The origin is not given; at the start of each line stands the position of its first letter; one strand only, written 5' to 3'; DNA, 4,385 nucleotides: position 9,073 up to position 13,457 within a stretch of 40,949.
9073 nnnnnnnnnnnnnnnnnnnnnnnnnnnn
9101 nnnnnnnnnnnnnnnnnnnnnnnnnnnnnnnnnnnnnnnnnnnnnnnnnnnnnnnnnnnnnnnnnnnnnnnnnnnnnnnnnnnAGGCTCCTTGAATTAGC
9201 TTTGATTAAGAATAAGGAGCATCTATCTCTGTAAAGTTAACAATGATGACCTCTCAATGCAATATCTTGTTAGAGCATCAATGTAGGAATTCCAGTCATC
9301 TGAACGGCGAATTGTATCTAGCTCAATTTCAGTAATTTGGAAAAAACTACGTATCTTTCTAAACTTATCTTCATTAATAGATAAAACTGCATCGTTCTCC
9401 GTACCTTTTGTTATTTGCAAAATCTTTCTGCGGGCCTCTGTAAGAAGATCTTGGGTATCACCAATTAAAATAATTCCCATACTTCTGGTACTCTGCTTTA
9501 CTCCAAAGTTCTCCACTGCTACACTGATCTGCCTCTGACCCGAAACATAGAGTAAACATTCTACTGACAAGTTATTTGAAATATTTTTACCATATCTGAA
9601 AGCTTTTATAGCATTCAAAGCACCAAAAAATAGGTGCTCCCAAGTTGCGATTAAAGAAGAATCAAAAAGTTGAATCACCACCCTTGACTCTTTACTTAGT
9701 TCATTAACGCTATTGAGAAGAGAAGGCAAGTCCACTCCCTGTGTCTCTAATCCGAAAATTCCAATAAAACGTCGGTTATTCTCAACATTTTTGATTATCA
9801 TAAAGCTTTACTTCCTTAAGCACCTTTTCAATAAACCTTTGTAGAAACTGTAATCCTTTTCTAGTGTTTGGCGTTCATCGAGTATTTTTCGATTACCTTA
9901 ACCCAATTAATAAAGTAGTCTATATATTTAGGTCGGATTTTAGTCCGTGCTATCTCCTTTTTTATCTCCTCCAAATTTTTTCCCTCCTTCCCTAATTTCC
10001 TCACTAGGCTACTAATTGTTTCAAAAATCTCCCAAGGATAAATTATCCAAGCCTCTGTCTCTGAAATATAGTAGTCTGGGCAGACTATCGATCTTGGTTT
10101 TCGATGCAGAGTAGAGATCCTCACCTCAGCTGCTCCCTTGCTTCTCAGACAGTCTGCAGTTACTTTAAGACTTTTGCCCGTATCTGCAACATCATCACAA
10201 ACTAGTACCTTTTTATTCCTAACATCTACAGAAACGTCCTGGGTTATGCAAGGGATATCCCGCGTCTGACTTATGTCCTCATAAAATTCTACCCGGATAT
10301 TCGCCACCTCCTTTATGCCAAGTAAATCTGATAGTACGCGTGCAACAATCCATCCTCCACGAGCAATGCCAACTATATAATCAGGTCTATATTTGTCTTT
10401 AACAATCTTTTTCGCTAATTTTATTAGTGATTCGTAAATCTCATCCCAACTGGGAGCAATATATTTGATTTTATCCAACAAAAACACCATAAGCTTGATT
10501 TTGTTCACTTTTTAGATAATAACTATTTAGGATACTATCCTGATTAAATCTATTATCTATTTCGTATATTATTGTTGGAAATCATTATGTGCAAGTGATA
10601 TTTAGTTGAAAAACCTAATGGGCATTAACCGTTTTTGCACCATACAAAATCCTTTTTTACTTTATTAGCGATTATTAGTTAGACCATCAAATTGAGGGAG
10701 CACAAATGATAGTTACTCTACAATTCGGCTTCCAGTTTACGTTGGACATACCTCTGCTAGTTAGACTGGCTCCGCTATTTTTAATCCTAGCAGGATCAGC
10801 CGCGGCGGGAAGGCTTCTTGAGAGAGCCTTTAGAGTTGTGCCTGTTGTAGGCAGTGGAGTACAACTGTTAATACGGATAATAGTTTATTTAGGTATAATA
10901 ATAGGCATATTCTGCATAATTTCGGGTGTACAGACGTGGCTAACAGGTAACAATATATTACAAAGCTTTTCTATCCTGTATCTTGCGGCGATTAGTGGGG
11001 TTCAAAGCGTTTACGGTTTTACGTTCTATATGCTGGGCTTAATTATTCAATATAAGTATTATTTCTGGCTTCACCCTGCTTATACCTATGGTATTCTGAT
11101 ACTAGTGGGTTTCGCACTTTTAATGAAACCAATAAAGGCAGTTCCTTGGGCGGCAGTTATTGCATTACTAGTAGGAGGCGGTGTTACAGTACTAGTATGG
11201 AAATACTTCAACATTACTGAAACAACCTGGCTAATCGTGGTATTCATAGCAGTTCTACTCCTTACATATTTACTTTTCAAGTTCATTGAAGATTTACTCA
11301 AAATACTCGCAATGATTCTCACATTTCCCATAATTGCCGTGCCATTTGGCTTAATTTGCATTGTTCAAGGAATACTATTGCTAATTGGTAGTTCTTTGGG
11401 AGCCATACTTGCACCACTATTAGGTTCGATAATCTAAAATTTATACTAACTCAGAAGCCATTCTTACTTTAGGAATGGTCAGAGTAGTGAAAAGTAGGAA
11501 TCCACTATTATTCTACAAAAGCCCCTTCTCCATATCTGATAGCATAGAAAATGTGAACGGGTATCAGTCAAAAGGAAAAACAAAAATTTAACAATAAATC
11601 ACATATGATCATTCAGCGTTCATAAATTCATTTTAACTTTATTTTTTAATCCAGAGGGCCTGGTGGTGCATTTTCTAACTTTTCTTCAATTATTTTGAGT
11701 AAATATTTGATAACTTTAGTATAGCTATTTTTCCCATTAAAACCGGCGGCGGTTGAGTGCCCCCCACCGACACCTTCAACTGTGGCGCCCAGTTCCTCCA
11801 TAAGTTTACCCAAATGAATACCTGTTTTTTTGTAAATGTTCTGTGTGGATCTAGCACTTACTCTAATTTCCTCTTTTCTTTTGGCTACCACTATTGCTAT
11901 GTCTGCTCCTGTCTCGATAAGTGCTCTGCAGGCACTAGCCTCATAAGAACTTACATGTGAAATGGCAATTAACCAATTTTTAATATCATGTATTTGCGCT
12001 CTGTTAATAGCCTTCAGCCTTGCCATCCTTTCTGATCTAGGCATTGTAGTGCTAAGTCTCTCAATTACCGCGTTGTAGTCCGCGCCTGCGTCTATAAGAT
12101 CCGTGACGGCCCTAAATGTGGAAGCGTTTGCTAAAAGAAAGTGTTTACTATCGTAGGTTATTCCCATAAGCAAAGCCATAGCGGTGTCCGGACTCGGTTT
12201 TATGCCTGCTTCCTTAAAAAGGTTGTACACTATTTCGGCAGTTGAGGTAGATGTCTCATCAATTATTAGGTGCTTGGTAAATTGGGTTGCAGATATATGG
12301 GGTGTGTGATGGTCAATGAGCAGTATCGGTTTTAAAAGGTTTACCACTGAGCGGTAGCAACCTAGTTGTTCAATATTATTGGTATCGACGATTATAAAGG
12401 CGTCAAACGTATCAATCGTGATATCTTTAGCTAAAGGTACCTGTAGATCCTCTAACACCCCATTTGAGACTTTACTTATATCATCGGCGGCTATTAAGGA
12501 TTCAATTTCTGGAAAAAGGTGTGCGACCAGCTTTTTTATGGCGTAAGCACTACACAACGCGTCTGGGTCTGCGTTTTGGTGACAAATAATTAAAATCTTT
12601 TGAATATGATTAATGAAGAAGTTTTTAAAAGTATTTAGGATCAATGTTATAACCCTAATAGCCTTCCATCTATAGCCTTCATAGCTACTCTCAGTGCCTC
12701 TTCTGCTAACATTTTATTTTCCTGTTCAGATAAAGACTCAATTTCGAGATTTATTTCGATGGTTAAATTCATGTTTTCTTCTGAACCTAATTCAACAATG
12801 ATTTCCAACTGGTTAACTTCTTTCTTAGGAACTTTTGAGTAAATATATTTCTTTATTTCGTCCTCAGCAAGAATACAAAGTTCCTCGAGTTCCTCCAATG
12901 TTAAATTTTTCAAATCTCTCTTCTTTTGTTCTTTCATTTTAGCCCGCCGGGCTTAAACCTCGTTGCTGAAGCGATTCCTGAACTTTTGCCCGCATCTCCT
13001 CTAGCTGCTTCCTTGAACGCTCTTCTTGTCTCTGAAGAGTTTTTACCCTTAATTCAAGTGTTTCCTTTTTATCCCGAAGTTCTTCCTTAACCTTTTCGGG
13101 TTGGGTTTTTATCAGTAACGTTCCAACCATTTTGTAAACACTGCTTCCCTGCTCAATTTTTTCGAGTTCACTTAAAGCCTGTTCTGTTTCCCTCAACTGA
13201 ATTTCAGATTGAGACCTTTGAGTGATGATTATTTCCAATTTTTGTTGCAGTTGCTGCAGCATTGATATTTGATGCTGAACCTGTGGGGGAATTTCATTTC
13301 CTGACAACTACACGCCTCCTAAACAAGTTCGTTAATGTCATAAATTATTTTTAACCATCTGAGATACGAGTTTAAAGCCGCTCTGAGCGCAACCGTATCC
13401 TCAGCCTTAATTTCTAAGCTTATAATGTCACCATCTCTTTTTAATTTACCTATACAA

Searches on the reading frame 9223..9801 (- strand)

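Call 17: search_protein_families(library=pfam, proteins=[window:9223-9801:-], max_evalue=0.001)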
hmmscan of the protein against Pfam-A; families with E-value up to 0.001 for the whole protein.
window:9223-9801:- (192 aa): 1 family
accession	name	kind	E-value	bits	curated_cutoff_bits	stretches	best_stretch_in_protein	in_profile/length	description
PF08617.15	CGI-121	-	1.2e-13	51.9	25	1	35-160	15-141/159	Kinase binding protein CGI-121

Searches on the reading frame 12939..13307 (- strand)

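Call 32: search_protein_families(library=pfam, proteins=[window:12939-13307:-], max_evalue=0.001)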
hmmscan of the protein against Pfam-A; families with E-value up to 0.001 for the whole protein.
window:12939-13307:- (122 aa): 1 family
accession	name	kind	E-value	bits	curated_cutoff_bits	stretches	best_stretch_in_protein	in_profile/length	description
PF01920.25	Prefoldin_2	-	1.8e-22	79.7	27.6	1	11-116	1-106/106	Prefoldin subunit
